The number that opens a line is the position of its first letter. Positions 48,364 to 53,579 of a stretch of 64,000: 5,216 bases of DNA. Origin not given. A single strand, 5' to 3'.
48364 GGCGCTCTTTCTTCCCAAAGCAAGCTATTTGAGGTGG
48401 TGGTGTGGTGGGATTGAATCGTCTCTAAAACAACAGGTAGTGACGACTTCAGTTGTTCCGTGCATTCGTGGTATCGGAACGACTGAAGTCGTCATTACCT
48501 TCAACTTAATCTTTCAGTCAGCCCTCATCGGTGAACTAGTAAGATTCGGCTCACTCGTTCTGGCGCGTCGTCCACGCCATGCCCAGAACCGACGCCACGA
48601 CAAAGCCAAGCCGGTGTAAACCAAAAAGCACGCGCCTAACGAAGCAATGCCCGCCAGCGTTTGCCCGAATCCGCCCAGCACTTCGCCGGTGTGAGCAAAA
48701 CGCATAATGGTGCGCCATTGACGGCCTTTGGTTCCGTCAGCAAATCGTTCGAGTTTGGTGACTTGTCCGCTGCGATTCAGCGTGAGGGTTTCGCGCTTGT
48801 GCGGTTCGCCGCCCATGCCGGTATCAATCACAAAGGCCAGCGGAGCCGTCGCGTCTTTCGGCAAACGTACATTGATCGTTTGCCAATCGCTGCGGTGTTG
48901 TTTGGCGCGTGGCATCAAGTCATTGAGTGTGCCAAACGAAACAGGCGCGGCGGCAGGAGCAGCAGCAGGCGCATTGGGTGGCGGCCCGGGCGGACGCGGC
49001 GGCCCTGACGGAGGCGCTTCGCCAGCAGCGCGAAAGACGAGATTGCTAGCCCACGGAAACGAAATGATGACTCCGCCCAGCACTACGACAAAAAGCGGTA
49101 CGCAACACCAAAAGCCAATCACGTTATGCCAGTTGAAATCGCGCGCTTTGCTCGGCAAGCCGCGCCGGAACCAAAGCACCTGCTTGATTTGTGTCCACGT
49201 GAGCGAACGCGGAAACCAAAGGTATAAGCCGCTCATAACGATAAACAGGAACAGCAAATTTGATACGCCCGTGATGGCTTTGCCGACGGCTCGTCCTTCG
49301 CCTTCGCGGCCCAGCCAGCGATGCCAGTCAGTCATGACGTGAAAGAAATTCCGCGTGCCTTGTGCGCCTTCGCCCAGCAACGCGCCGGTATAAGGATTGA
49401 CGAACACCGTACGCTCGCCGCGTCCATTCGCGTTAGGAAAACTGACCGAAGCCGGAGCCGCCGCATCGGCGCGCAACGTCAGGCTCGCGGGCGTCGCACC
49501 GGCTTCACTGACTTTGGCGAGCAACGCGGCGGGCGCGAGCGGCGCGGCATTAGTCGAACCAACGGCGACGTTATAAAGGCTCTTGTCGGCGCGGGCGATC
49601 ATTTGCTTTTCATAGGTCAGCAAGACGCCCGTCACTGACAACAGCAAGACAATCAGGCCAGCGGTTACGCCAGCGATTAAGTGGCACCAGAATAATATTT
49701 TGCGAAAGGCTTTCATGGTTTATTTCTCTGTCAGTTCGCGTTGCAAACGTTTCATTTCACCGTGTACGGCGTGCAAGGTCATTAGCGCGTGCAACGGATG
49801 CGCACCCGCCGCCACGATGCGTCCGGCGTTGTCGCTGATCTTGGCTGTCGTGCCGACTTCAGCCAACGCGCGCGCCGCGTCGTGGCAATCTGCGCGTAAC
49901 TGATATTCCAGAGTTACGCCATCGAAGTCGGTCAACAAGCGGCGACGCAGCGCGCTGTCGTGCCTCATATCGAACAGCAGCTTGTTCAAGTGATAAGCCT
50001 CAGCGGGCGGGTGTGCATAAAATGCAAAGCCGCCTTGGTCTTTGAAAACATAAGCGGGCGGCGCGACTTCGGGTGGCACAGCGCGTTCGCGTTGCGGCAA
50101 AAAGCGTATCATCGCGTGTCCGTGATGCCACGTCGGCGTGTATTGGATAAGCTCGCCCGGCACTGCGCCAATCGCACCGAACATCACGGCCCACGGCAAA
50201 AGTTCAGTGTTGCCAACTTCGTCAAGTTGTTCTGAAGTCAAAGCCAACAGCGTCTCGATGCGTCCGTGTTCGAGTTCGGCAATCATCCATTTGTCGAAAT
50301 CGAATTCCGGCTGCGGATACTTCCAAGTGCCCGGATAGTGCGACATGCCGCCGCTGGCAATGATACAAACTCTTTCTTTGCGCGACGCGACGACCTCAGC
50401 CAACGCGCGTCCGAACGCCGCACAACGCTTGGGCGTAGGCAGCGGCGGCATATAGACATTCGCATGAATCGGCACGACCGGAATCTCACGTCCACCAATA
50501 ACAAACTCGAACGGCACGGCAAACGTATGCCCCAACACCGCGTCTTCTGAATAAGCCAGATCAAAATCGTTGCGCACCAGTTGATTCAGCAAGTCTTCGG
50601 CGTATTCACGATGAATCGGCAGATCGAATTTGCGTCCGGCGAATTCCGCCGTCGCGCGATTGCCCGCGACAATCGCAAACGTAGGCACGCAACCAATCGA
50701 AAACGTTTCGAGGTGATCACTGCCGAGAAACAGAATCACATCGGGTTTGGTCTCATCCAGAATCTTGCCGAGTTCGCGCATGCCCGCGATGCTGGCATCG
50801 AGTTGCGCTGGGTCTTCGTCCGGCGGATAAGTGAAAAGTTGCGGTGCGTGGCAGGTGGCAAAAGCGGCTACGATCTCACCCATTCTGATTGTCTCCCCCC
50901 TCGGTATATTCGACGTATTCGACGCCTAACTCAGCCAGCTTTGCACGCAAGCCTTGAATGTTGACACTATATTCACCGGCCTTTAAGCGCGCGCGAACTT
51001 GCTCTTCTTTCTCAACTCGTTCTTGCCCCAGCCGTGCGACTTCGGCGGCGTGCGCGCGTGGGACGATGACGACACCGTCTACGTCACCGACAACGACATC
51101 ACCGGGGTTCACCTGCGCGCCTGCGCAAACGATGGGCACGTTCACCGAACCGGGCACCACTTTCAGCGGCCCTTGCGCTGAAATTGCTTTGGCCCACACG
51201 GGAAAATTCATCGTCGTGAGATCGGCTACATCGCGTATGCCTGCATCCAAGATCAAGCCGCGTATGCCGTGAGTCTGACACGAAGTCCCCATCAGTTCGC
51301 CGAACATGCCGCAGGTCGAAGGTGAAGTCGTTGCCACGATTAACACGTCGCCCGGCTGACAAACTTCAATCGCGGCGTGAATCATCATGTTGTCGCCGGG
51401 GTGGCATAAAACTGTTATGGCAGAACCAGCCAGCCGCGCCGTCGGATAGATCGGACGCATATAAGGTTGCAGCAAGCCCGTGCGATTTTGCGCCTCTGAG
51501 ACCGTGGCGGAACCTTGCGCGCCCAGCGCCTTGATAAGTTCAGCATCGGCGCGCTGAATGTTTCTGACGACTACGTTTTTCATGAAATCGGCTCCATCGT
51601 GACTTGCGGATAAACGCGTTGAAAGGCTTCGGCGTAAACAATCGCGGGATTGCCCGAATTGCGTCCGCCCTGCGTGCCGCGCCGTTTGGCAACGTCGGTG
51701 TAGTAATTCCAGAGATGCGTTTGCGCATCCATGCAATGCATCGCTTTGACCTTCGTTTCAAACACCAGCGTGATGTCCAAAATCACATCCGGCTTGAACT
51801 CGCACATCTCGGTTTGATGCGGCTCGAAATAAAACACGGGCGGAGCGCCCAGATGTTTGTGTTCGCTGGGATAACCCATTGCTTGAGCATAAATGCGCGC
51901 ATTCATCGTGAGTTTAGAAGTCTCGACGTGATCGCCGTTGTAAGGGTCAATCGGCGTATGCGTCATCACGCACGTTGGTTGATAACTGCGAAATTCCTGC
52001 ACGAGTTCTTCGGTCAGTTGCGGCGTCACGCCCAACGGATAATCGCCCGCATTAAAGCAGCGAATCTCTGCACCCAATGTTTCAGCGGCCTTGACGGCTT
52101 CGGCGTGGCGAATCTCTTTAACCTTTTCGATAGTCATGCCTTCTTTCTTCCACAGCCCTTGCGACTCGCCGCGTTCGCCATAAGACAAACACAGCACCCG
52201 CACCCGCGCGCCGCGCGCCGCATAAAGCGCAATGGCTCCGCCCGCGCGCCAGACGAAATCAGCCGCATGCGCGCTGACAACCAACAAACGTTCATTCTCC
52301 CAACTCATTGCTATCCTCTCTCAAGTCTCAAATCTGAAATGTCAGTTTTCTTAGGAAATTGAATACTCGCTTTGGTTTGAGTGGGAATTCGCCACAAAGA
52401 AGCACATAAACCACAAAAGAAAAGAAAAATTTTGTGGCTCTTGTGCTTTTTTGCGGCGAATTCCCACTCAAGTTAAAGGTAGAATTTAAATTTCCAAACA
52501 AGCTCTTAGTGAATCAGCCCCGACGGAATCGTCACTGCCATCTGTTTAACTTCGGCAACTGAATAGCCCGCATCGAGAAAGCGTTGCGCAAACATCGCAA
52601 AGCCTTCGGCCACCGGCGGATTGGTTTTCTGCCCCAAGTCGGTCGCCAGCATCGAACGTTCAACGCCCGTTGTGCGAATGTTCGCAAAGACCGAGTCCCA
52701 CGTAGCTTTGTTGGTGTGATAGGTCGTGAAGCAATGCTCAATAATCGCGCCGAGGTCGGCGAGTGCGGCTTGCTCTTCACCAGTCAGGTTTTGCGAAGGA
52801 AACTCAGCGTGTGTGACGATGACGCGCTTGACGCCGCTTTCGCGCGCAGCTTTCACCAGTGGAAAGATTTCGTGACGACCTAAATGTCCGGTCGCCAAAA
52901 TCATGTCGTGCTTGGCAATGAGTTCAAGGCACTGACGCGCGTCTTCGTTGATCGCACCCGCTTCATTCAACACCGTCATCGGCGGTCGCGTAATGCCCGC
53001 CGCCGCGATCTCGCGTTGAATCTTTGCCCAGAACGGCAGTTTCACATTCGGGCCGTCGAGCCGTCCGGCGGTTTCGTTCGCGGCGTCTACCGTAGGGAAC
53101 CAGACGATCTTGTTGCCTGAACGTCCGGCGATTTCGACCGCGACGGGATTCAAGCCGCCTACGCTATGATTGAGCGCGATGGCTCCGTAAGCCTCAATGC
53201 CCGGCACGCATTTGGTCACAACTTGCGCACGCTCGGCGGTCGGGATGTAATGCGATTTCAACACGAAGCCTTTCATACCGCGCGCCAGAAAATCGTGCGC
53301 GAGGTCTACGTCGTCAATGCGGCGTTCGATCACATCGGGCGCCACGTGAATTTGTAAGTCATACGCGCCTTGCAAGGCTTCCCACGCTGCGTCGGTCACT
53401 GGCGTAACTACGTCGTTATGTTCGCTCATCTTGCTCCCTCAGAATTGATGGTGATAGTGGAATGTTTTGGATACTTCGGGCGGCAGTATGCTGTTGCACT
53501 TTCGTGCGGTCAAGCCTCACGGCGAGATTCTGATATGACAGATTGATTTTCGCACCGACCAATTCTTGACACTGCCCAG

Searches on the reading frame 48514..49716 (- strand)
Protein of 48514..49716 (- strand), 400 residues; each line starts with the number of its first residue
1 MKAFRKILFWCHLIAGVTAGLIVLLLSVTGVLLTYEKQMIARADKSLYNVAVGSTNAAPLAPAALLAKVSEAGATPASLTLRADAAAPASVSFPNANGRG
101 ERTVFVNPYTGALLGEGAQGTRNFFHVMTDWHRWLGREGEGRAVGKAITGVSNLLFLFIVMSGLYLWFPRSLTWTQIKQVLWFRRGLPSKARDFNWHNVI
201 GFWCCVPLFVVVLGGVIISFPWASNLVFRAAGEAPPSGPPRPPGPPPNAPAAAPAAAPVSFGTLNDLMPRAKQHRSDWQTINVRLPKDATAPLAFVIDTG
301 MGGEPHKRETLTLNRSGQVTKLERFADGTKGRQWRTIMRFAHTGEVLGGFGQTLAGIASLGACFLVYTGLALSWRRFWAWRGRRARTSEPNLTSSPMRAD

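Call 25: search_protein_families(library=pfam, proteins=[window:48514-49716:-])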
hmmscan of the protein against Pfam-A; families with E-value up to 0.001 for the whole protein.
window:48514-49716:- (400 aa): 1 family
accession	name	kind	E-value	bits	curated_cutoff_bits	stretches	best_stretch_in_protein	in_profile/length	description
PF03929.21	PepSY_TM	-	1.7e-53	182.8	28.8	1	9-376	1-295/295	PepSY-associated TM region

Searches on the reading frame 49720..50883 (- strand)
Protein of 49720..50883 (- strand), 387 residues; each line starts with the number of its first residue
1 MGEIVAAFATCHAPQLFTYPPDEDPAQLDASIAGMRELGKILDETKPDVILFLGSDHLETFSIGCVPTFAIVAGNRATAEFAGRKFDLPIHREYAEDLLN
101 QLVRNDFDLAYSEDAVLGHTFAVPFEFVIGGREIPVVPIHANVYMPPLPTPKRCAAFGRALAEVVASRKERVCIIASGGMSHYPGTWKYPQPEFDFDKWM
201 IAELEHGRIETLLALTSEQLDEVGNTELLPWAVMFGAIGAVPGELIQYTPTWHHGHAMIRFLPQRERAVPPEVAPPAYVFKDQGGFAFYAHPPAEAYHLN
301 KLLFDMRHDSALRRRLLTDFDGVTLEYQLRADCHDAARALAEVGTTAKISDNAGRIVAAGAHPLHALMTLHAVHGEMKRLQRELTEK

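Call 25: search_protein_families(library=pfam, proteins=[window:49720-50883:-])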
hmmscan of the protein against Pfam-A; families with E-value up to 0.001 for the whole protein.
window:49720-50883:- (387 aa): 1 family
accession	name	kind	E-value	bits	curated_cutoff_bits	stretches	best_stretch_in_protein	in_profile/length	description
PF02900.23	LigB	-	4.9e-35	121.3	26.3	1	7-251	2-261/269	Catalytic LigB subunit of aromatic ring-opening dioxygenase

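Call 52: search_protein_families(library=ncbifam, proteins=[window:49720-50883:-], max_evalue=1e-10)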
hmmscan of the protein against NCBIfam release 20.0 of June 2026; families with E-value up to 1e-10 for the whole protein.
window:49720-50883:- (387 aa): 10 families
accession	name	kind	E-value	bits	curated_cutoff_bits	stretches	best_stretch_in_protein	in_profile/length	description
NF009909.0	PRK13370.1-3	subfamily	4.3e-28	98.5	286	1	34-186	29-181/286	3-carboxyethylcatechol 2,3-dioxygenase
NF009901.0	PRK13364.1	subfamily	1.4e-25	90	290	1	1-240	1-252/279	class III extradiol dioxygenase family protein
NF009910.0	PRK13370.1-4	equivalog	7.1e-25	87.8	291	1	5-185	3-182/312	3-carboxyethylcatechol 2,3-dioxygenase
NF009908.0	PRK13370.1-2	equivalog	4.5e-24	85.4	467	1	41-186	37-183/314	3-carboxyethylcatechol 2,3-dioxygenase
NF009902.0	PRK13365.1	subfamily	5.9e-24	84.6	299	1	1-245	1-258/298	class III extradiol dioxygenase family protein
NF009907.0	PRK13370.1-1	equivalog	1.7e-23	83.1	549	1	20-185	19-182/314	3-carboxyethylcatechol 2,3-dioxygenase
NF009913.0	PRK13373.1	equivalog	1.3e-20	74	462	1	1-195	1-205/344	putative dioxygenase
NF009903.0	PRK13366.1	subfamily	1.5e-20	73.6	317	1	28-243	30-256/284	class III extradiol dioxygenase subunit beta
NF009904.0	PRK13367.1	equivalog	1.6e-18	67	412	1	1-332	1-353/426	gallate dioxygenase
NF009912.0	PRK13372.1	equivalog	3.5e-17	62.5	837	1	40-185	189-343/443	protocatechuate 4,5-dioxygenase subunit alpha/beta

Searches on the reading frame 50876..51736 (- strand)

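Call 25: search_protein_families(library=pfam, proteins=[window:50876-51736:-])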
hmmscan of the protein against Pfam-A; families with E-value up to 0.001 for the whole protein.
window:50876-51736:- (286 aa): 1 family
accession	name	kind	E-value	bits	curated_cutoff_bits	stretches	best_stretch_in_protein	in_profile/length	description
PF03737.21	RraA-like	-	2.9e-45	154.6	24.5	1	77-224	2-152/152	Aldolase/RraA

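Call 52: search_protein_families(library=ncbifam, proteins=[window:50876-51736:-], max_evalue=1e-10)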
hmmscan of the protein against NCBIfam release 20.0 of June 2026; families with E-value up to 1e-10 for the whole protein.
window:50876-51736:- (286 aa): 9 families
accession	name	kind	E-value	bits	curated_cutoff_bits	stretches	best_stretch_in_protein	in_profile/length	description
NF006731.0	PRK09262.1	equivalog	3.4e-96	321.2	179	1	52-276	5-229/229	4-carboxy-4-hydroxy-2-oxoadipate aldolase/oxaloacetate decarboxylase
TIGR02798.1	ligK_PcmE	equivalog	2.6e-87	292.1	304.5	1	55-275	2-222/222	4-carboxy-4-hydroxy-2-oxoadipate aldolase/oxaloacetate decarboxylase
NF004850.0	PRK06201.1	subfamily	1.2e-58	198.2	231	1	56-257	8-209/222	hypothetical protein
NF005442.0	PRK07028.1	equivalog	3.7e-41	141.1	593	1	58-261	220-421/430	bifunctional hexulose-6-phosphate synthase/ribonuclease regulator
NF006093.0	PRK08245.1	subfamily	8.9e-35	120.2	208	1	61-256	4-216/240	hypothetical protein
NF009399.0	PRK12764.1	equivalog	1.7e-23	83.4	444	1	120-280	338-496/501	fumarylacetoacetate hydrolase family protein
NF006875.0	PRK09372.1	equivalog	2.5e-17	63.1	136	1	85-228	15-157/161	ribonuclease E activity regulator RraA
TIGR01935.1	NOT-MenG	subfamily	2.1e-16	60.1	123.8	1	83-224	9-149/150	RraA family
NF009134.0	PRK12487.1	equivalog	1.6e-13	50.7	196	1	102-225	32-154/161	putative 4-hydroxy-4-methyl-2-oxoglutarate aldolase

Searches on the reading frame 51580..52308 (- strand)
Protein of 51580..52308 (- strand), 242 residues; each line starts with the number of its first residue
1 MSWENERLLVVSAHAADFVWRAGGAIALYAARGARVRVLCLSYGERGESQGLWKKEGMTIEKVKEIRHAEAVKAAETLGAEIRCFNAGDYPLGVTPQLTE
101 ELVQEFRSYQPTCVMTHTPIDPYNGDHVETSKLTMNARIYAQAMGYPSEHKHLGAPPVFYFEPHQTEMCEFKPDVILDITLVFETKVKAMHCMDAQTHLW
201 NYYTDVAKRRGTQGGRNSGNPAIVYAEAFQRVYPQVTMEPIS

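Call 25: search_protein_families(library=pfam, proteins=[window:51580-52308:-])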
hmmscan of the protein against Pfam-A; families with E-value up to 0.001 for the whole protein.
window:51580-52308:- (242 aa): 1 family
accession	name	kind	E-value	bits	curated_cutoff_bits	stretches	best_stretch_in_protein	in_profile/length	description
PF02585.22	PIG-L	-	1.4e-23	84.2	28.2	1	9-137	1-128/129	GlcNAc-PI de-N-acetylase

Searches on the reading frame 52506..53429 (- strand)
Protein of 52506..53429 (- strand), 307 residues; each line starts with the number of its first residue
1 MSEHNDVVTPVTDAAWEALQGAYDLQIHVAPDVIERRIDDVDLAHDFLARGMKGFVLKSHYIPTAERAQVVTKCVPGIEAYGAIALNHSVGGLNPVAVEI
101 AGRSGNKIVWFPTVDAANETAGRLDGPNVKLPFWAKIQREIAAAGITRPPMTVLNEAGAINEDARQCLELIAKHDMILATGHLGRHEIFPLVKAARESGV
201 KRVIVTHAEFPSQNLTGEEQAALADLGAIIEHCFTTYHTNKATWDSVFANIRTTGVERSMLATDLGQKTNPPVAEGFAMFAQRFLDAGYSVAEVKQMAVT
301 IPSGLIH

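Call 25: search_protein_families(library=pfam, proteins=[window:52506-53429:-])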
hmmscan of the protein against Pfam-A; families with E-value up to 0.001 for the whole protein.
window:52506-53429:- (307 aa): 1 family
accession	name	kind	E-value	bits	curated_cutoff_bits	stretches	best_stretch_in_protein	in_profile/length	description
PF19799.5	DUF6282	-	2.4e-65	220.4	26.8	1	21-231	1-196/196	Family of unknown function (DUF6282)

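Call 52: search_protein_families(library=ncbifam, proteins=[window:52506-53429:-], max_evalue=1e-10)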
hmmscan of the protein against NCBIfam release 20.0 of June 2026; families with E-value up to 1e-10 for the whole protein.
window:52506-53429:- (307 aa): 0 families
